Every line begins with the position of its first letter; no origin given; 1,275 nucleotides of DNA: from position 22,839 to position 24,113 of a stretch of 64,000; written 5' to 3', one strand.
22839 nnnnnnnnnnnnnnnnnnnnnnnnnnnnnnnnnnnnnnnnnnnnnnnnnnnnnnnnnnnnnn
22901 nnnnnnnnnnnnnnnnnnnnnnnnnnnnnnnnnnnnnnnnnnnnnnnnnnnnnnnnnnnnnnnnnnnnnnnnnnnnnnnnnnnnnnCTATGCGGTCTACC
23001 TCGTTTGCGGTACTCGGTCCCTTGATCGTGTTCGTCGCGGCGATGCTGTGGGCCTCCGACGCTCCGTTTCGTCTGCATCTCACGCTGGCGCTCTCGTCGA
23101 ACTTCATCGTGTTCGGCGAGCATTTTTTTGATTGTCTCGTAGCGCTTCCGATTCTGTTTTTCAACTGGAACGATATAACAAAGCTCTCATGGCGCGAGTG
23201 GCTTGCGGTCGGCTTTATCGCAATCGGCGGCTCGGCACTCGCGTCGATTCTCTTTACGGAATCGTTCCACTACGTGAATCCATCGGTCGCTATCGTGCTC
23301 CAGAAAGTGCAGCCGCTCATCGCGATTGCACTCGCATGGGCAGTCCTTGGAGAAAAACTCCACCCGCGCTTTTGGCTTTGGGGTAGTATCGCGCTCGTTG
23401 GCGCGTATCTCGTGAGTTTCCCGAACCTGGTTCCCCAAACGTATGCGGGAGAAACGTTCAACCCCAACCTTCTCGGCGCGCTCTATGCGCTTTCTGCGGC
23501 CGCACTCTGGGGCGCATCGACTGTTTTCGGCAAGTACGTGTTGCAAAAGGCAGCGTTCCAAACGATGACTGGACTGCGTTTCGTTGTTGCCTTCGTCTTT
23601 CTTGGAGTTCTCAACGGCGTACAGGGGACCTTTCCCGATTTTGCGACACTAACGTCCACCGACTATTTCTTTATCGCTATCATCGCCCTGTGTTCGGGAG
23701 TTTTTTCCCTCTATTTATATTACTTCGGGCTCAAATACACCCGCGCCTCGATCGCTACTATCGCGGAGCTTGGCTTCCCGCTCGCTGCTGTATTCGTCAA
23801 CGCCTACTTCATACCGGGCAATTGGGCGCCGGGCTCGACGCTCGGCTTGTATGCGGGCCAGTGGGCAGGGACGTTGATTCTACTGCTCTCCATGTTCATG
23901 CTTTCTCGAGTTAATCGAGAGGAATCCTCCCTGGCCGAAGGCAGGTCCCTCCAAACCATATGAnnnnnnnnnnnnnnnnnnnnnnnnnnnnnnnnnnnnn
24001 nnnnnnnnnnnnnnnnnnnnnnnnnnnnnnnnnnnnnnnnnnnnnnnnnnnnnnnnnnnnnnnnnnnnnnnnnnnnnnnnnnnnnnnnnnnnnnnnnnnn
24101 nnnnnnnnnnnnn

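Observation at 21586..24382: Split, mosaic flavin-cofactor module: bacterial-type stand-alone riboflavin kinase plus archaeal-type RibL FAD synthetase, with ribE, ribH and a DMT transporter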

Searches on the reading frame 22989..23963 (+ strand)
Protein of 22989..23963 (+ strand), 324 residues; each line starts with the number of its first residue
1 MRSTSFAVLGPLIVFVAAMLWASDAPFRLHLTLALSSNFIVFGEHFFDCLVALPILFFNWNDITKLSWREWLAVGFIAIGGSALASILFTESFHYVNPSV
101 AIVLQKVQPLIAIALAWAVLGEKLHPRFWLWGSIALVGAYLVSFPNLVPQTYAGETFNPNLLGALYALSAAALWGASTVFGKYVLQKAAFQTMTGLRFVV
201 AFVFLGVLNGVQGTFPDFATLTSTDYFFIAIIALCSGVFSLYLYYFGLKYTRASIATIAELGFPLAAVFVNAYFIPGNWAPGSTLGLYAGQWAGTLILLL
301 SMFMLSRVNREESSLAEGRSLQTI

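Call 3: search_protein_families(library=pfam, proteins=[window:22989-23963:+], max_evalue=0.01)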
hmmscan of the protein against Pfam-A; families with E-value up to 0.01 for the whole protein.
window:22989-23963:+ (324 aa): 1 family
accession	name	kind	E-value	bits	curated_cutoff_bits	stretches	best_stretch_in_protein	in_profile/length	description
PF00892.27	EamA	-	1.9e-30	106.4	28.2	2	10-143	3-134/135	EamA-like transporter family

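Call 4: search_protein_families(library=ncbifam, proteins=[window:22989-23963:+], max_evalue=0.01)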
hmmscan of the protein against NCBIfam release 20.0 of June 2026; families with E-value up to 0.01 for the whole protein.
window:22989-23963:+ (324 aa): 2 families
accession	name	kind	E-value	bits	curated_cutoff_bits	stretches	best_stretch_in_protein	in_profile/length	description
TIGR00950.1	2A78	equivalog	5.6e-12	45.6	230.2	2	4-138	123-262/264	carboxylate/amino acid/amine transporter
NF008432.0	PRK11272.1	equivalog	0.00069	18.9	270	1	10-146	153-289/294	drug/metabolite exporter YedA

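Call 31: find_homologous_proteins(query=window:22989-23963:+)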
Query window:22989-23963:+ (324 aa): 1116 proteins with E <= 0.001 among 8000 candidates; the best 120 are listed.
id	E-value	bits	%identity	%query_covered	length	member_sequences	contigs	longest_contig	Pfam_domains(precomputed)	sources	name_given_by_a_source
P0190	2.7e-206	702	100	100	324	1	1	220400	PF00892.27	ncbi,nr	ncbi:MAG: DMT family transporter [Candidatus Pacebacteria bacterium]|nr:DMT family transporter [Cand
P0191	3.8e-158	544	81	95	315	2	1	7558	PF00892.27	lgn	-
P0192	1.0e-157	543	80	98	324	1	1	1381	PF00892.27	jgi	jgi:drug/metabolite transporter (DMT)-like permease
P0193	3.3e-157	541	81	95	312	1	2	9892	PF00892.27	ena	-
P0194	2.1e-154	532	80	94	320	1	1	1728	PF00892.27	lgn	-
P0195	2.9e-154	531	77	98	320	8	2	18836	PF00892.27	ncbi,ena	-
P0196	1.7e-153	529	80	95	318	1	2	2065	PF00892.27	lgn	-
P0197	1.7e-151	522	79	95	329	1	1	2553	PF00892.27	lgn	-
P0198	1.0e-149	516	75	95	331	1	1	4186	PF00892.27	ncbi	-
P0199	8.7e-149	513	75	98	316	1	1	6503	PF00892.27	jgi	jgi:drug/metabolite transporter (DMT)-like permease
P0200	1.3e-146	506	77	95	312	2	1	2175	PF00892.27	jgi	jgi:drug/metabolite transporter (DMT)-like permease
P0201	7.2e-146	504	73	96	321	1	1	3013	PF00892.27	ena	-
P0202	1.7e-145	502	75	94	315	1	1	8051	PF00892.27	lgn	-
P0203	1.7e-144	499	73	98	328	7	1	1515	PF00892.27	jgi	jgi:drug/metabolite transporter (DMT)-like permease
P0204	3.1e-144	498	74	97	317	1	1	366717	PF00892.27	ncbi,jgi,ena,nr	ncbi:MAG TPA: EamA family transporter [Candidatus Paceibacterota bacterium]|nr:EamA family transport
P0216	3.2e-137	475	70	95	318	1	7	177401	PF00892.27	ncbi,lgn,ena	-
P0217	4.8e-137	475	72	97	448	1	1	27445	PF00892.27,PF01467.33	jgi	jgi:cytidyltransferase-like protein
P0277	1.4e-130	453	66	97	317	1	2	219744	PF00892.27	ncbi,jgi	ncbi:MAG: hypothetical protein RLZZ416_309 [Candidatus Parcubacteria bacterium]|jgi:drug/metabolite 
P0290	1.9e-129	450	69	95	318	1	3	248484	PF00892.27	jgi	jgi:drug/metabolite transporter (DMT)-like permease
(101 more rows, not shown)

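Call 32: search_solved_structures(query=window:22989-23963:+, max_evalue=10)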
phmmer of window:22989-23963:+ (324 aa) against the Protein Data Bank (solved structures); distinct sequences matched with E-value up to 10: 1.
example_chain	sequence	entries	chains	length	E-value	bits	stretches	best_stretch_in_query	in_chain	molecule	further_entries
1zjr_A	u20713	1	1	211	2.4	10.6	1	217-255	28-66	tRNA (Guanosine-2'-O-)-methyltransferase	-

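Call 34: find_encoding_contigs(protein=P0217, flank=6000, max_places=2)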
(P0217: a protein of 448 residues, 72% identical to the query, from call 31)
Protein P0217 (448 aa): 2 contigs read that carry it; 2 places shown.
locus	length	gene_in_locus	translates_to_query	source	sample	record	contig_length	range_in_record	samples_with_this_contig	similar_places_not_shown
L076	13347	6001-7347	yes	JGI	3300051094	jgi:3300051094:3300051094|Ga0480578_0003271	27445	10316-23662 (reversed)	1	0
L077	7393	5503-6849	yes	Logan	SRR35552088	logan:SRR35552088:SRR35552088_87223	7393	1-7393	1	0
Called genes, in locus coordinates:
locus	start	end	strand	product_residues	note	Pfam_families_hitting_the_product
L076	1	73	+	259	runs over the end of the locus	-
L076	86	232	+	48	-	-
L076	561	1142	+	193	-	-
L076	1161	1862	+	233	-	-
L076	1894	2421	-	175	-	-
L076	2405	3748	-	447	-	PF02195:ParB_N (weak), PF01555:N6_N4_Mtase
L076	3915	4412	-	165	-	-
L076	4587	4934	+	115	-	PF01687:Flavokinase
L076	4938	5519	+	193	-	PF00677:Lum_binding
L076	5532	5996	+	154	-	PF00885:DMRL_synthase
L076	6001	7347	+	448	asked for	PF00892:EamA, PF01467:CTP_transf_like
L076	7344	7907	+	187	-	PF07638:Sigma70_ECF (faint), PF04542:Sigma70_r2, PF08281:Sigma70_r4_2, PF04545:Sigma70_r4 (weak)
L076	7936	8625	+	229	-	-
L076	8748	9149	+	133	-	PF03652:RuvX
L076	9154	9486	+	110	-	PF01588:tRNA_bind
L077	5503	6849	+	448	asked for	PF00892:EamA, PF01467:CTP_transf_like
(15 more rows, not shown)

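Call 35: find_encoding_contigs(protein=P0216, flank=6000, max_places=2)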
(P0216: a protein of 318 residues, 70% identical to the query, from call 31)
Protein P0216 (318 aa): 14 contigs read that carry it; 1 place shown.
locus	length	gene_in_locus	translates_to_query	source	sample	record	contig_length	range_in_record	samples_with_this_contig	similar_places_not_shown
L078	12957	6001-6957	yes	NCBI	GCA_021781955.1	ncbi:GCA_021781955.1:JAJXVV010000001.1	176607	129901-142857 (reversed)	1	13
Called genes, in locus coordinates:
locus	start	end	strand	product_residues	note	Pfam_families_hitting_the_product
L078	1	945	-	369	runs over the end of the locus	PF11141:DUF2914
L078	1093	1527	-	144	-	PF01245:Ribosomal_L19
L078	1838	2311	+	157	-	-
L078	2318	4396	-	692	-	-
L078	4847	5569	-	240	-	PF02535:Zip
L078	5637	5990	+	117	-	PF01687:Flavokinase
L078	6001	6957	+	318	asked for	PF00892:EamA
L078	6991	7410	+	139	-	PF01467:CTP_transf_like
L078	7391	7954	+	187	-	PF07638:Sigma70_ECF (weak), PF04542:Sigma70_r2, PF08281:Sigma70_r4_2, PF04545:Sigma70_r4 (weak)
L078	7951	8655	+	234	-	-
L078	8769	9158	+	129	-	PF03652:RuvX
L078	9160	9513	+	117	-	PF01588:tRNA_bind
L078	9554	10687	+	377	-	PF11104:PilM_2, PF14450:FtsA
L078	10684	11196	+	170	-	-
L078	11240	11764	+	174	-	-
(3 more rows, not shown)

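Call 36: find_encoding_contigs(protein=P0277, flank=6000, max_places=2)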
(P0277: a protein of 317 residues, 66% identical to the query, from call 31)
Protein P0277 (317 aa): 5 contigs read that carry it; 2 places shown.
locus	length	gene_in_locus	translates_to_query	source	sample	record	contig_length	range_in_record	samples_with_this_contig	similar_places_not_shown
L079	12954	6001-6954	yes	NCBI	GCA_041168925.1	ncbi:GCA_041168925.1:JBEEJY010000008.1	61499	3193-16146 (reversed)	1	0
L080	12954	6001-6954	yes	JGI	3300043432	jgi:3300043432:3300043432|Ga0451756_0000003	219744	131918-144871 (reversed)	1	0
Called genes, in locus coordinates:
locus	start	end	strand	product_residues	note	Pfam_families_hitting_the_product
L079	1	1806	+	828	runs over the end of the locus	-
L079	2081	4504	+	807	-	-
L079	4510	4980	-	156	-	-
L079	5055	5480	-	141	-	PF07963:N_methyl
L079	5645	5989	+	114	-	PF01687:Flavokinase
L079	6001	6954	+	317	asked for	PF00892:EamA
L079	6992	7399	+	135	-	PF01467:CTP_transf_like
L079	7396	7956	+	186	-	PF07638:Sigma70_ECF (faint), PF04542:Sigma70_r2, PF08281:Sigma70_r4_2, PF04545:Sigma70_r4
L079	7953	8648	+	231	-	-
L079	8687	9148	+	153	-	PF03652:RuvX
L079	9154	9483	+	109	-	PF01588:tRNA_bind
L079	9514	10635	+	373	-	PF11104:PilM_2, PF14450:FtsA (weak)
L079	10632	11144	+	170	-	-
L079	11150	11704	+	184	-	-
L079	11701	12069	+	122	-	-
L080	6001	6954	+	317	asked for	PF00892:EamA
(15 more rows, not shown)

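Call 37: find_encoding_contigs(protein=P0290, flank=6000, max_places=2)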
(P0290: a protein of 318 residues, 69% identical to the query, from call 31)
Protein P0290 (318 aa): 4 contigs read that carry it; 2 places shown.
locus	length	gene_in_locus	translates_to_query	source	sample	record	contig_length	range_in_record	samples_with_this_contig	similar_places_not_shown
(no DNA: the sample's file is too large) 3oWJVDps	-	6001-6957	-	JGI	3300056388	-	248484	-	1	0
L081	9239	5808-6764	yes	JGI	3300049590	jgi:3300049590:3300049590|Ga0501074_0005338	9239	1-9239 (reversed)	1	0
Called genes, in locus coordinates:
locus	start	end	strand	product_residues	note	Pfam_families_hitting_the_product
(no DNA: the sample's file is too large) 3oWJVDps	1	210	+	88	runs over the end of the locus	PF01649:Ribosomal_S20p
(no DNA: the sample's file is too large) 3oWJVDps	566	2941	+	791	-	-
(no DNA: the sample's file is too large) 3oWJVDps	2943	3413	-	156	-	-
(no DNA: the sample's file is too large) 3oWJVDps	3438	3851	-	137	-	PF07963:N_methyl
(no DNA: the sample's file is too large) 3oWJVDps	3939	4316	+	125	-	PF11645:PDDEXK_5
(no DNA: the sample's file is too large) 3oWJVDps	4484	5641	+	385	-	PF01494:FAD_binding_3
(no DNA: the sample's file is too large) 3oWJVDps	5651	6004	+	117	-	PF01687:Flavokinase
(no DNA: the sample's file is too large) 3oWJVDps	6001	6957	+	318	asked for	PF00892:EamA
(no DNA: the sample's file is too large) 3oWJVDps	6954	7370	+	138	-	PF01467:CTP_transf_like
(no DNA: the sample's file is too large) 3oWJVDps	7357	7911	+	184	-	PF07638:Sigma70_ECF (faint), PF04542:Sigma70_r2, PF08281:Sigma70_r4_2, PF04545:Sigma70_r4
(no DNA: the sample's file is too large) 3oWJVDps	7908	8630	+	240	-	-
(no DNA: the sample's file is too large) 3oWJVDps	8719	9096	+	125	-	PF03652:RuvX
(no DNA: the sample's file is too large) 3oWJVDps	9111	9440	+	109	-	PF01588:tRNA_bind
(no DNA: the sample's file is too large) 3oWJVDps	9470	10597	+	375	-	PF11104:PilM_2, PF14450:FtsA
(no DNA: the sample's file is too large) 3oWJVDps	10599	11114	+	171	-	-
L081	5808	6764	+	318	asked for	PF00892:EamA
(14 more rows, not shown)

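Call 62: search_dna_similar(query=window:22989-23963:+, collection=plasmids, mode=protein, max_evalue=0.001, max_rows=25)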
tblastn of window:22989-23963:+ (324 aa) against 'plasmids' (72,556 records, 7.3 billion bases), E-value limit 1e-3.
Records with a match: 6; places in all: 6; records where one place covers at least 80% of the query: 2.
Best place of each record, by identity: <60% 6.
By first word of the organism name: Roseovarius 2; Thermomicrobium 1; Fusobacterium 1; Paracoccus 1; Pasteurella 1.
By predicted mobility (MOB-suite, as given by PLSDB): non-mobilizable 3; conjugative 3.
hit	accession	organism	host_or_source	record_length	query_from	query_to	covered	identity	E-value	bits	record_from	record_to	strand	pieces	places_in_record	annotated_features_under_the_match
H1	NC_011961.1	Thermomicrobium roseum DSM 5159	-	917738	2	271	83%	42.8%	6e-32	132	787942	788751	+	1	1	DMT family transporter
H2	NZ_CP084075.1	Fusobacterium vincentii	-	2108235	10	309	93%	33.8%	6e-29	124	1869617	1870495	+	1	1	none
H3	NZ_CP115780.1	Paracoccus aerodenitrificans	cell culture,sediment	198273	67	158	28%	30.4%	3e-5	53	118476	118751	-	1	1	DMT family transporter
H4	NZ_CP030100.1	Roseovarius sp. AK1035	cell culture,culture of Roseovarius sp. ...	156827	67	158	28%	30.4%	3e-5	53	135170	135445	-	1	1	DMT family transporter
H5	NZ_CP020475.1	Roseovarius mucosus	Skeletonema marinoi strain RO5AC,Cell ...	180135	67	158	28%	30.4%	3e-5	53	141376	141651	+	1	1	DMT family transporter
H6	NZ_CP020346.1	Pasteurella multocida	Oryctolagus cuniculus,lung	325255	50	146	30%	28.9%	6e-4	49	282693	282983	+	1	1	DMT family transporter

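Call 64: get_annotated_region(hit=H2, flank=4000)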
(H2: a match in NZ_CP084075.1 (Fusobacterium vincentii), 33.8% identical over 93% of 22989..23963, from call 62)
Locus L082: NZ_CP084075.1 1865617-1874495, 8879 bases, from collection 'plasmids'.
description: Fusobacterium vincentii strain SB055 plasmid pSB055A, complete sequence
organism: Fusobacterium vincentii (NCBI taxid 155615)
taxonomy: Bacteria; Fusobacteriota; Fusobacteriia; Fusobacteriales; Fusobacteriaceae; Fusobacterium; Fusobacterium vincentii
host: -; source: -; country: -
typing (MOB-suite, as given by PLSDB): non-mobilizable
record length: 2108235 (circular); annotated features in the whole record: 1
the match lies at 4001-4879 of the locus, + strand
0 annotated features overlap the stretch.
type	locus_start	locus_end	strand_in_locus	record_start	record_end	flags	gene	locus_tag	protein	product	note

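Call 65: get_annotated_region(hit=H1, flank=5000)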
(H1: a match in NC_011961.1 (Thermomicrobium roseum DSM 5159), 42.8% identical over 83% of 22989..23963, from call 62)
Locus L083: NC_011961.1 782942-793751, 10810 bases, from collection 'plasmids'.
description: Thermomicrobium roseum DSM 5159 plasmid unnamed, complete sequence
organism: Thermomicrobium roseum DSM 5159 (NCBI taxid 309801)
taxonomy: Bacteria; Thermomicrobiota; Thermomicrobia; Thermomicrobiales; Thermomicrobiaceae; Thermomicrobium; Thermomicrobium roseum; Thermomicrobium roseum DSM 5159
host: -; source: -; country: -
typing (MOB-suite, as given by PLSDB): non-mobilizable
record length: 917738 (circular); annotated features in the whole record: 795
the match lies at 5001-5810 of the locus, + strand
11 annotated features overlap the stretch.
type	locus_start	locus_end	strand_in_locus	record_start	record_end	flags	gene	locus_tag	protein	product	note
CDS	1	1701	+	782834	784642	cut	-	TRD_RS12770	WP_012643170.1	nitrilase-related carbon-nitrogen hydrolase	GO:0006807 - nitrogen compound metabolic process [Evidence IEA]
CDS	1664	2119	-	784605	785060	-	-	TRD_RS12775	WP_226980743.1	arsenate reductase ArsC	-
CDS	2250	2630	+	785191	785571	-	-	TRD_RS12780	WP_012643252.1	nucleotidyltransferase domain-containing protein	-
CDS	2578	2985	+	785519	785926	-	-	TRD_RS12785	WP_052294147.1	HEPN domain-containing protein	-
CDS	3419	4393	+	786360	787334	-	cofD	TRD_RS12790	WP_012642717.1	2-phospho-L-lactate transferase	-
CDS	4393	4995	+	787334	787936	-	cofC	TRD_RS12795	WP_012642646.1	2-phospho-L-lactate guanylyltransferase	-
CDS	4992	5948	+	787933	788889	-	-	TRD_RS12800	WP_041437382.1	DMT family transporter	-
CDS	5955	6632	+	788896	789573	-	-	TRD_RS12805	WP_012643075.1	nitroreductase family protein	-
CDS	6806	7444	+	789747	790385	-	-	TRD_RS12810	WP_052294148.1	thermonuclease family protein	-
CDS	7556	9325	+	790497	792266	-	-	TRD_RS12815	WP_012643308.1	thiamine pyrophosphate-requiring protein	-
CDS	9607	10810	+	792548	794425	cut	-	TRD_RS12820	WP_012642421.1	GNAT family N-acetyltransferase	-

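Call 77: search_protein_families(library=pfam, proteins=[L083:5955-6632:+], max_evalue=0.001)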
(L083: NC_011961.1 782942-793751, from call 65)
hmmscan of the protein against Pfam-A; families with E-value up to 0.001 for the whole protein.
L083:5955-6632:+ (225 aa): 2 families
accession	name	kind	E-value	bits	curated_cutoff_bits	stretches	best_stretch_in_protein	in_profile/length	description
PF00881.29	Nitroreductase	-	2.4e-37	129.1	23.5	1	32-204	1-167/167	Nitroreductase family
PF14512.11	TM1586_NiRdase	-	0.00018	21.6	27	0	46-76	155-185/215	Putative TM nitroreductase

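Call 82: search_protein_families(library=ncbifam, proteins=[L082:3944-4882:+], max_evalue=0.001)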
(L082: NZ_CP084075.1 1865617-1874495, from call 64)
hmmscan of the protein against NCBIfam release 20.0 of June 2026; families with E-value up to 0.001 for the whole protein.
L082:3944-4882:+ (312 aa): 1 family
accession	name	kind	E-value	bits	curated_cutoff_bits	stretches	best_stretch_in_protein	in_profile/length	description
TIGR00950.1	2A78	equivalog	3.6e-16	59.4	230.2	1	46-306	15-264/264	carboxylate/amino acid/amine transporter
